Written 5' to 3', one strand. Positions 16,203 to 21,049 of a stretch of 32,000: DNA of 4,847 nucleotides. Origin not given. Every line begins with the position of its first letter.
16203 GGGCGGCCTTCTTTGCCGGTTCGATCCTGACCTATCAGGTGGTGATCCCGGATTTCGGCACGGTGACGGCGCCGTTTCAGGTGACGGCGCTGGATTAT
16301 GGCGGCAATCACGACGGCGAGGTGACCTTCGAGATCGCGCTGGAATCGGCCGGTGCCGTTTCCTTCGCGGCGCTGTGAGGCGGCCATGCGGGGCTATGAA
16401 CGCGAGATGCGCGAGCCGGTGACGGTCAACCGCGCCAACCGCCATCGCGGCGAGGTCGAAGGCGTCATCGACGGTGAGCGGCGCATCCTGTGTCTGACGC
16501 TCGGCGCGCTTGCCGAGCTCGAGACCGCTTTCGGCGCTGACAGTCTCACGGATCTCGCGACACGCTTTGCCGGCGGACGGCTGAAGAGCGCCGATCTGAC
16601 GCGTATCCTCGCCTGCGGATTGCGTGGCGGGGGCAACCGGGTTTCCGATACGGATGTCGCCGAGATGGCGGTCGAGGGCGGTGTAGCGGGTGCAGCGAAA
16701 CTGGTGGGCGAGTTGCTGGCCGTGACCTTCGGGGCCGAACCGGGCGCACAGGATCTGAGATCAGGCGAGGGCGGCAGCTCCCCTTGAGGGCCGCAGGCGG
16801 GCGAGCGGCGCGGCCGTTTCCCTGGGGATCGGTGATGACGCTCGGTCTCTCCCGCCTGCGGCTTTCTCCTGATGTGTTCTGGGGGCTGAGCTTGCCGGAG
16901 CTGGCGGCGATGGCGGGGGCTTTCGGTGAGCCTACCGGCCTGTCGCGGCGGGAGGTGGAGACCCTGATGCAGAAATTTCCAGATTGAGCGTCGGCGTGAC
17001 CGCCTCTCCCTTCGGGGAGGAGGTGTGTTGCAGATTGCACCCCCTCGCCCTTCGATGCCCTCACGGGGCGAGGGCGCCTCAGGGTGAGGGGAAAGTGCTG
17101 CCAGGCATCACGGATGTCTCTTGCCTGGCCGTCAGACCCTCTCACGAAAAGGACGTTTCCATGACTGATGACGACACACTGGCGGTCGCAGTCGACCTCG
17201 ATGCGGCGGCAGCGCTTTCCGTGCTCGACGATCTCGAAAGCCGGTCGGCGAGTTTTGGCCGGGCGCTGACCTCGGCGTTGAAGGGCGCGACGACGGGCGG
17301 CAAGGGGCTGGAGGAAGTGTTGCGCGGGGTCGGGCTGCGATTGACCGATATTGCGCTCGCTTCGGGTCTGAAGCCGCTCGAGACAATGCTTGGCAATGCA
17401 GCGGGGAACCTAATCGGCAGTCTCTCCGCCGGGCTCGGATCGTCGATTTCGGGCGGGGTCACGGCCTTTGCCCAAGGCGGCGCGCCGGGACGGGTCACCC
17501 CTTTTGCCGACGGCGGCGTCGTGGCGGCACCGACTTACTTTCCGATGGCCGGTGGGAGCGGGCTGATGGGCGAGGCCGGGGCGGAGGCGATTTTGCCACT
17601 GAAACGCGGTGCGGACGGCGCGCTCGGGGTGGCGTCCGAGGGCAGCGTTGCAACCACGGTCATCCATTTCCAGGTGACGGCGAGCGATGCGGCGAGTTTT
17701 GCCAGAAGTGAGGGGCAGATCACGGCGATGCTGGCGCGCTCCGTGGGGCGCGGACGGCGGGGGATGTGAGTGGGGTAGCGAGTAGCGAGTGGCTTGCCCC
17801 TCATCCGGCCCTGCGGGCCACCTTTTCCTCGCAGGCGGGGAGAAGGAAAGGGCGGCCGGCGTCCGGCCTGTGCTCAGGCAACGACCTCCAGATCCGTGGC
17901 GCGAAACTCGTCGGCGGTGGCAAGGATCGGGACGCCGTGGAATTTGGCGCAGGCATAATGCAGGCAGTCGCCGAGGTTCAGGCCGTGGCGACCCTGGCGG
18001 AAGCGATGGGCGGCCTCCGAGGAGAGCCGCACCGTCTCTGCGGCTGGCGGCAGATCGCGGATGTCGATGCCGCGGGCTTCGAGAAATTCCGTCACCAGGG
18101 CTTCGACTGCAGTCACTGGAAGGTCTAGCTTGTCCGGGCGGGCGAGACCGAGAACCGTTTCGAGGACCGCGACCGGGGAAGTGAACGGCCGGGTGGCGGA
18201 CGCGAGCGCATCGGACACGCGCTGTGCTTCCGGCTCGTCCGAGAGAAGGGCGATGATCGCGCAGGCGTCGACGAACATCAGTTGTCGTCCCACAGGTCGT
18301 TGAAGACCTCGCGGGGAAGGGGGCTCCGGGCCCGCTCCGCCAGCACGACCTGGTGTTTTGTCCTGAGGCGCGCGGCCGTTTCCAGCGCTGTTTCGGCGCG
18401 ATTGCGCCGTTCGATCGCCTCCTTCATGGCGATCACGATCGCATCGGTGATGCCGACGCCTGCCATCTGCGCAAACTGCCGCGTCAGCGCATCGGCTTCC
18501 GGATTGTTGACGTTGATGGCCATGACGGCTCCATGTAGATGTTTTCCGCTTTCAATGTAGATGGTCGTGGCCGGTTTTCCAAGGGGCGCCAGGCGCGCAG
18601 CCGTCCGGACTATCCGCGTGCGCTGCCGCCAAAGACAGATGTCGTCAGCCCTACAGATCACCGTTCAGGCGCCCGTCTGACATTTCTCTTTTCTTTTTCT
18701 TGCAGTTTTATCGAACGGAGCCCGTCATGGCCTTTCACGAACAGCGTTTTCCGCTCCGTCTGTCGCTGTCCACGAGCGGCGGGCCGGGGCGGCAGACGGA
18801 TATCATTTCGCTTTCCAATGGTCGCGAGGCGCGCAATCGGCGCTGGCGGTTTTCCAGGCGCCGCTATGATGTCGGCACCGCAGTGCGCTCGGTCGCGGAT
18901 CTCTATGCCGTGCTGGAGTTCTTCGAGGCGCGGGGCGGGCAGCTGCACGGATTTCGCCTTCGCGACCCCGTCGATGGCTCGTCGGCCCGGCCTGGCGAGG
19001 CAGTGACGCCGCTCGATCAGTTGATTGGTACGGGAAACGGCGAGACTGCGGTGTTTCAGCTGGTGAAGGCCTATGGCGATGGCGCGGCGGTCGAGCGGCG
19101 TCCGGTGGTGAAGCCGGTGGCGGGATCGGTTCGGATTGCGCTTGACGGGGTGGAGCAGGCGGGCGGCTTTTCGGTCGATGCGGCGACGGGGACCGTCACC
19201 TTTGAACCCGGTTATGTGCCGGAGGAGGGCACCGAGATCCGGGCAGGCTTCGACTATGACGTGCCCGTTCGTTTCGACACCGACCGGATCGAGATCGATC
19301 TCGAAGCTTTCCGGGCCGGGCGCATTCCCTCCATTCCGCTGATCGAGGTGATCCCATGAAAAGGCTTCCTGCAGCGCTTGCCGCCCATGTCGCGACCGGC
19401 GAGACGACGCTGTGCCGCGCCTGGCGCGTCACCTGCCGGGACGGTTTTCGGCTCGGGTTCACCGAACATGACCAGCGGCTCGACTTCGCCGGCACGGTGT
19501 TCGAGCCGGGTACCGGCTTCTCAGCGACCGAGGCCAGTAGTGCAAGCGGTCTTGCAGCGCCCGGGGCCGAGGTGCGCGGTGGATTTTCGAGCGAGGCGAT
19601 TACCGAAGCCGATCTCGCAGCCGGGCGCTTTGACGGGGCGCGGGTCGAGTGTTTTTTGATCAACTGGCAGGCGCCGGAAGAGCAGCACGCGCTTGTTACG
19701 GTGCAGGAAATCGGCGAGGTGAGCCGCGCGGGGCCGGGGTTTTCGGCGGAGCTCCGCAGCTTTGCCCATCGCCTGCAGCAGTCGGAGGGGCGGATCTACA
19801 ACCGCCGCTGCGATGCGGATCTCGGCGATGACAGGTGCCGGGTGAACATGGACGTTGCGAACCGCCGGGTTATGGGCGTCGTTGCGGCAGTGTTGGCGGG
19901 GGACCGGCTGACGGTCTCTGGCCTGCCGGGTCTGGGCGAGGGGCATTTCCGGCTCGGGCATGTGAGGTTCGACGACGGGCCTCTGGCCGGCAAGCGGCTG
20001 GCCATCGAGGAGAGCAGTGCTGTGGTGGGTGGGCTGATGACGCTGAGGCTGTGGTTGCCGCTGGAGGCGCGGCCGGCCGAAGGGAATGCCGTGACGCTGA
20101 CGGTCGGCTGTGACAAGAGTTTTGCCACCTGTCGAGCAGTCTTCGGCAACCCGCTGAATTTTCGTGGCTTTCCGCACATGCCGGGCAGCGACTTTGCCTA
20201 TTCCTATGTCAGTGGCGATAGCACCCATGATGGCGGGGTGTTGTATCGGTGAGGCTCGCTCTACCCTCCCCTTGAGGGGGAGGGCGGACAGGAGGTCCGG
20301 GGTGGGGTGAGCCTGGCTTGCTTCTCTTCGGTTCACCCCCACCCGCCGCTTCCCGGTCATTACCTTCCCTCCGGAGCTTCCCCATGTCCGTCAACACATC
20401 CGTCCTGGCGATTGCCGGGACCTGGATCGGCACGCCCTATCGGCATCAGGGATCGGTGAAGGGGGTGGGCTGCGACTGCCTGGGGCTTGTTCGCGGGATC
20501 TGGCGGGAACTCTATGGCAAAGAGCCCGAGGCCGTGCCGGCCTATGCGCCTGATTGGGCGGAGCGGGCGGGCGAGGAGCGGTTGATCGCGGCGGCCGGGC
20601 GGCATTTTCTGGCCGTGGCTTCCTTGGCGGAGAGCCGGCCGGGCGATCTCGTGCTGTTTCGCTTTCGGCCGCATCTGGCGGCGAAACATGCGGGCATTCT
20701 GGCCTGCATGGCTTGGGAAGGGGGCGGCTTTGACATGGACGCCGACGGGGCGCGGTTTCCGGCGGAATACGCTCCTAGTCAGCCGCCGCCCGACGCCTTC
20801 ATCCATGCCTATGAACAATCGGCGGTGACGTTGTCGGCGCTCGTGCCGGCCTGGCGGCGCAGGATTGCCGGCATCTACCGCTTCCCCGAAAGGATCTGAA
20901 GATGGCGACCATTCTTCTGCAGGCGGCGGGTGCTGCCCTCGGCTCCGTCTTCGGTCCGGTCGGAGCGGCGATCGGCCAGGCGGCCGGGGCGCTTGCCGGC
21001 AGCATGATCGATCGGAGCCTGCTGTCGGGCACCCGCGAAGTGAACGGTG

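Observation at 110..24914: Intact RcGTA-type head-tail cluster split by four cargo islands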

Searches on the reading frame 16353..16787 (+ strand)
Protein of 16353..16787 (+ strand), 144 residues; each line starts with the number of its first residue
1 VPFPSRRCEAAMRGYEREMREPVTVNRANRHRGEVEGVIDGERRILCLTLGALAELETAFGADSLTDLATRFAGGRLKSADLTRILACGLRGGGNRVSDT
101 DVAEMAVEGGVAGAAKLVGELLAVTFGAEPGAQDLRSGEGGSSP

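Call 5: search_protein_families(library=pfam, proteins=[window:16353-16787:+], max_evalue=0.01)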
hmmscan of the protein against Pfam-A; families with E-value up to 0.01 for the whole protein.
window:16353-16787:+ (144 aa): 1 family
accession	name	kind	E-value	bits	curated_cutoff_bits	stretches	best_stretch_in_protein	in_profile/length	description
PF11836.14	Phage_TAC_11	-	4.1e-28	97.7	27.8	1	32-127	1-95/96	Phage tail tube protein, GTA-gp10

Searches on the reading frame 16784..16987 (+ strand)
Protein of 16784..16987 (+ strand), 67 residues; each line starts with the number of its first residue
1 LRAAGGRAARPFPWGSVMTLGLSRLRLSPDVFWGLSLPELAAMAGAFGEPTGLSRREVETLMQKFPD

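Call 6: search_protein_families(library=pfam, proteins=[window:16784-16987:+], max_evalue=0.01)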
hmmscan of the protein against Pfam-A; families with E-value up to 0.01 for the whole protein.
window:16784-16987:+ (67 aa): 1 family
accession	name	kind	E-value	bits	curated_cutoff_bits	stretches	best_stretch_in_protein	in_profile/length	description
PF09550.16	Phage_TAC_6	-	3.3e-15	56.7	23.4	1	12-67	1-57/58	Phage tail assembly chaperone protein, TAC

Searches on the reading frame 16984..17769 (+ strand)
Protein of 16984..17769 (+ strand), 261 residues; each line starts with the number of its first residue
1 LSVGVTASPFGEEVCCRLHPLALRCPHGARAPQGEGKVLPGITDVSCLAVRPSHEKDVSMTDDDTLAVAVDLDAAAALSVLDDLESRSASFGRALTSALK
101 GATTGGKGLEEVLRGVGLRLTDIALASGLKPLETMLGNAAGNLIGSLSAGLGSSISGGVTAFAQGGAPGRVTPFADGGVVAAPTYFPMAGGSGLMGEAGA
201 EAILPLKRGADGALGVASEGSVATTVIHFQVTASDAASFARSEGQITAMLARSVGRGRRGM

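Call 5: search_protein_families(library=pfam, proteins=[window:16984-17769:+], max_evalue=0.01)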
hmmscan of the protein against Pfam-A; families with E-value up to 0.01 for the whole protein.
window:16984-17769:+ (261 aa): 0 families

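Call 24: search_protein_families(library=phrogs, proteins=[window:16984-17769:+], max_evalue=0.01)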
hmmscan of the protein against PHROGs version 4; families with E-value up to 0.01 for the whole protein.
window:16984-17769:+ (261 aa): 15 families
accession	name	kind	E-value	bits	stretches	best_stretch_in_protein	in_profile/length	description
phrog_32885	-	tail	3e-15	56.3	1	147-244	829-933/948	tail length tape measure protein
phrog_1716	-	tail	3.4e-12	46.7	1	135-234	773-885/943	tail length tape measure protein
phrog_6747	-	tail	1.9e-11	44.8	1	139-226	250-337/390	tail length tape measure protein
phrog_339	-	tail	3.3e-10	39.9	1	93-254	953-1093/1123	tail length tape measure protein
phrog_13769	-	unknown function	1.2e-08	34.7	1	150-236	476-565/612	-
phrog_3394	-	unknown function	1.3e-08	33.7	1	89-223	1685-1801/1862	-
phrog_16384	-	unknown function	1.5e-08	35.5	1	145-236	333-414/463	-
phrog_12798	-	tail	6.5e-05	22.3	1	152-242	918-1004/1031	tail length tape measure protein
phrog_28958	-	unknown function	0.00026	21.6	1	175-224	133-180/295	-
phrog_24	-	tail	0.00057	19.1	1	130-247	906-1022/1151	tail length tape measure protein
phrog_38258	-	unknown function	0.00077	19.3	1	166-214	374-424/427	-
phrog_17020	-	unknown function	0.00089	19.5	1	164-215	242-295/353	-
phrog_20862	-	unknown function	0.00096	18.5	1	134-259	574-696/698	-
phrog_10093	-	tail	0.0027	16.1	1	171-216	1799-1838/1899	tail length tape measure protein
phrog_38390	-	tail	0.0048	16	1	140-261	911-1029/1029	tail length tape measure protein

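Call 25: search_protein_families(library=ncbifam, proteins=[window:16984-17769:+], max_evalue=0.01)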
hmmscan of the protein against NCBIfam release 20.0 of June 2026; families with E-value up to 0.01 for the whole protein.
window:16984-17769:+ (261 aa): 2 families
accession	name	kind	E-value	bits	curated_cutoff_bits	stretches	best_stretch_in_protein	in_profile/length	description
NF058675.1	RcGTA_tape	equivalog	2e-43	148.7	220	1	82-259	47-218/220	RcGTA-type gene transfer agent tail tape measure protein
TIGR01541.1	tape_meas_lam_C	equivalog_domain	9.7e-05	21.6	104.75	1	140-224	223-314/332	phage tail tape measure protein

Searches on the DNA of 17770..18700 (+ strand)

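Call 80: search_dna_similar(query=window:17770-18700:+, collection=plasmids, mode=distant, max_rows=8)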
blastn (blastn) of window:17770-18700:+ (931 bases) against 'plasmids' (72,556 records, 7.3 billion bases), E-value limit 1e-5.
Records with a match: 141; places in all: 425; records where one place covers at least 80% of the query: 0.
Best place of each record, by identity: 90-95% 6; 80-90% 59; 60-80% 76.
By first word of the organism name: Sinorhizobium 81; Shinella 21; Rhizobium 19; Agrobacterium 9; Brucella 2; Ensifer 1; Aureimonas 1; Ciceribacter 1; Polymorphum 1; Pseudorhizobium 1; and 4 more.
By predicted mobility (MOB-suite, as given by PLSDB): mobilizable 58; non-mobilizable 49; conjugative 34.
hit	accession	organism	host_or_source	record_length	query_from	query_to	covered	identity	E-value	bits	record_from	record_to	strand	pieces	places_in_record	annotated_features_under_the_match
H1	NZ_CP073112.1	Rhizobium rhizogenes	Rosa sp.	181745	136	815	73%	76.2%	1e-137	498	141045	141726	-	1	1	type II toxin-antitoxin system VapC family toxin | type II toxin-antitoxin system VapB family antitoxin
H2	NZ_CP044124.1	Rhizobium rhizogenes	Rosa sp.,culture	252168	136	815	73%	76.2%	1e-137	498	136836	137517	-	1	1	type II toxin-antitoxin system VapC family toxin | type II toxin-antitoxin system VapB family antitoxin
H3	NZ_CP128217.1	Agrobacterium fabrum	whole organism,plant root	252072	136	815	73%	76.2%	1e-137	498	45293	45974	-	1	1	type II toxin-antitoxin system VapC family toxin | type II toxin-antitoxin system VapB family antitoxin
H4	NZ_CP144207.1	Sinorhizobium chiapasense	mixed culture,rhizosphere soil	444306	136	815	73%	75.9%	3e-133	482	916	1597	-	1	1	type II toxin-antitoxin system VapC family toxin | type II toxin-antitoxin system VapB family antitoxin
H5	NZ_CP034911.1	Sinorhizobium alkalisoli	single cell,root nodule of Sesbania ...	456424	118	826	76%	72.7%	1e-106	394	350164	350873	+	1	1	type II toxin-antitoxin system VapC family toxin | type II toxin-antitoxin system VapB family antitoxin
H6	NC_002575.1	Rhizobium rhizogenes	-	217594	136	815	73%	75.7%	2e-130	474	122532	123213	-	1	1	type II toxin-antitoxin system VapC family toxin | type II toxin-antitoxin system VapB family antitoxin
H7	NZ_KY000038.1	Rhizobium rhizogenes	-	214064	136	815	73%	75.7%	2e-130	474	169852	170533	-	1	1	type II toxin-antitoxin system VapC family toxin | type II toxin-antitoxin system VapB family antitoxin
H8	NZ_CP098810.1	Ensifer adhaerens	whole organism,soil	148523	136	815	73%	75.3%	8e-128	464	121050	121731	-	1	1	type II toxin-antitoxin system VapC family toxin | type II toxin-antitoxin system VapB family antitoxin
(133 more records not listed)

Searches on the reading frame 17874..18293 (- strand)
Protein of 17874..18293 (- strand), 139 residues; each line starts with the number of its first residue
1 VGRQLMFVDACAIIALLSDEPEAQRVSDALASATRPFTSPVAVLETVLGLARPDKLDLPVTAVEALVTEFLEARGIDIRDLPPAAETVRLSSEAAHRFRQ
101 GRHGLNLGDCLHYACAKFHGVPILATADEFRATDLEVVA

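Call 8: search_protein_families(library=pfam, proteins=[window:17874-18293:-], max_evalue=0.01)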
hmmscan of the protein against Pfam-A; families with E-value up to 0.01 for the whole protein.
window:17874-18293:- (139 aa): 1 family
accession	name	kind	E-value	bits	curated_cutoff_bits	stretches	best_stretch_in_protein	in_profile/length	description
PF01850.27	PIN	-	4.7e-16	59.9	23.6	1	6-129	1-112/120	PIN domain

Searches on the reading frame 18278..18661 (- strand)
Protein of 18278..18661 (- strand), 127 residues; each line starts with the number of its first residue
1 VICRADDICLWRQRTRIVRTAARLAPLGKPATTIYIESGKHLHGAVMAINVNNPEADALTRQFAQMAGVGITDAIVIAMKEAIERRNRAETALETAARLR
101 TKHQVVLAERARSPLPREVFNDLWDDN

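Call 6: search_protein_families(library=pfam, proteins=[window:18278-18661:-], max_evalue=0.01)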
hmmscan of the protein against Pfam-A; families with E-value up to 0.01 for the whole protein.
window:18278-18661:- (127 aa): 1 family
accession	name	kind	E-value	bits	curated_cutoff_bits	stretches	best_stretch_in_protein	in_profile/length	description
PF07704.17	PSK_trans_fac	-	1.2e-17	65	28.3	1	47-125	1-81/82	Rv0623-like transcription factor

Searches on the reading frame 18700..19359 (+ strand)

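Call 6: search_protein_families(library=pfam, proteins=[window:18700-19359:+], max_evalue=0.01)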
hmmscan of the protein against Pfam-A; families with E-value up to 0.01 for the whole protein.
window:18700-19359:+ (219 aa): 1 family
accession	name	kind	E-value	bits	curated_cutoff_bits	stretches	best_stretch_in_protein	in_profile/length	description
PF09343.15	DUF2460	-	1.3e-78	263.6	30.4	1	13-217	1-204/205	Conserved hypothetical protein 2217 (DUF2460)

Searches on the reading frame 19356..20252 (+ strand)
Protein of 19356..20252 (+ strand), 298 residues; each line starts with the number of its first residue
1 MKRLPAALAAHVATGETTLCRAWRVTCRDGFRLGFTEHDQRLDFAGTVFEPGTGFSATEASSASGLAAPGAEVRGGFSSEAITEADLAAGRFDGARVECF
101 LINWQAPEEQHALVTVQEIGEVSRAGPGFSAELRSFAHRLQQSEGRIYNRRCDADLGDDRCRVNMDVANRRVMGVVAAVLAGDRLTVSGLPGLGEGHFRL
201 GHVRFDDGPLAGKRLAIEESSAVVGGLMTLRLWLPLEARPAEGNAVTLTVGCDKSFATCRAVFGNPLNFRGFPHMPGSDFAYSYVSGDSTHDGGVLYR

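Call 6: search_protein_families(library=pfam, proteins=[window:19356-20252:+], max_evalue=0.01)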
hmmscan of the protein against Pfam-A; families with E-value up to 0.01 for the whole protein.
window:19356-20252:+ (298 aa): 2 families
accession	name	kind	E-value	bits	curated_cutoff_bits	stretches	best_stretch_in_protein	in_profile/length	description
PF09931.15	Phage_phiJL001_Gp84_N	-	7.4e-55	185.9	26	1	5-164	1-160/160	Baseplate hub protein, N-terminal attachment domain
PF09356.15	Phage_BR0599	-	6e-23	81.4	22.9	1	196-279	1-80/80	Phage conserved hypothetical protein BR0599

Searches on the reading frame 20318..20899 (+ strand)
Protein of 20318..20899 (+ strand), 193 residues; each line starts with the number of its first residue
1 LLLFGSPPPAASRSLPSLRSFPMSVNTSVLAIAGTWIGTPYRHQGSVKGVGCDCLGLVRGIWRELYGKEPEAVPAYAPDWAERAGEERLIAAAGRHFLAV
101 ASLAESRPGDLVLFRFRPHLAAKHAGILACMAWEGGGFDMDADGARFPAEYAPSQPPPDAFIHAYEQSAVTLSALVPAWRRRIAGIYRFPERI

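Call 6: search_protein_families(library=pfam, proteins=[window:20318-20899:+], max_evalue=0.01)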
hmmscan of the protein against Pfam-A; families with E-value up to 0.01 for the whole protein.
window:20318-20899:+ (193 aa): 1 family
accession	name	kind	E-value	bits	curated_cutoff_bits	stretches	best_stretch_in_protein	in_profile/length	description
PF00877.26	NLPC_P60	-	2.6e-05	24.6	23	1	38-157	1-73/105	NlpC/P60 family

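Call 25: search_protein_families(library=ncbifam, proteins=[window:20318-20899:+], max_evalue=0.01)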
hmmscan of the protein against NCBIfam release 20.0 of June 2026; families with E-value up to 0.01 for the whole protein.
window:20318-20899:+ (193 aa): 2 families
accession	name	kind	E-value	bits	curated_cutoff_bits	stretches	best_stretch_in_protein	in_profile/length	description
TIGR02219.1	phage_NlpC_fam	hypoth_equivalog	4.7e-57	192.2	81.9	2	29-130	1-101/134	putative phage cell wall peptidase, NlpC/P60 family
NF008096.1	PRK10838.1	equivalog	0.00036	20.4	186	0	25-69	67-110/189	bifunctional murein DD-endopeptidase/murein LD-carboxypeptidase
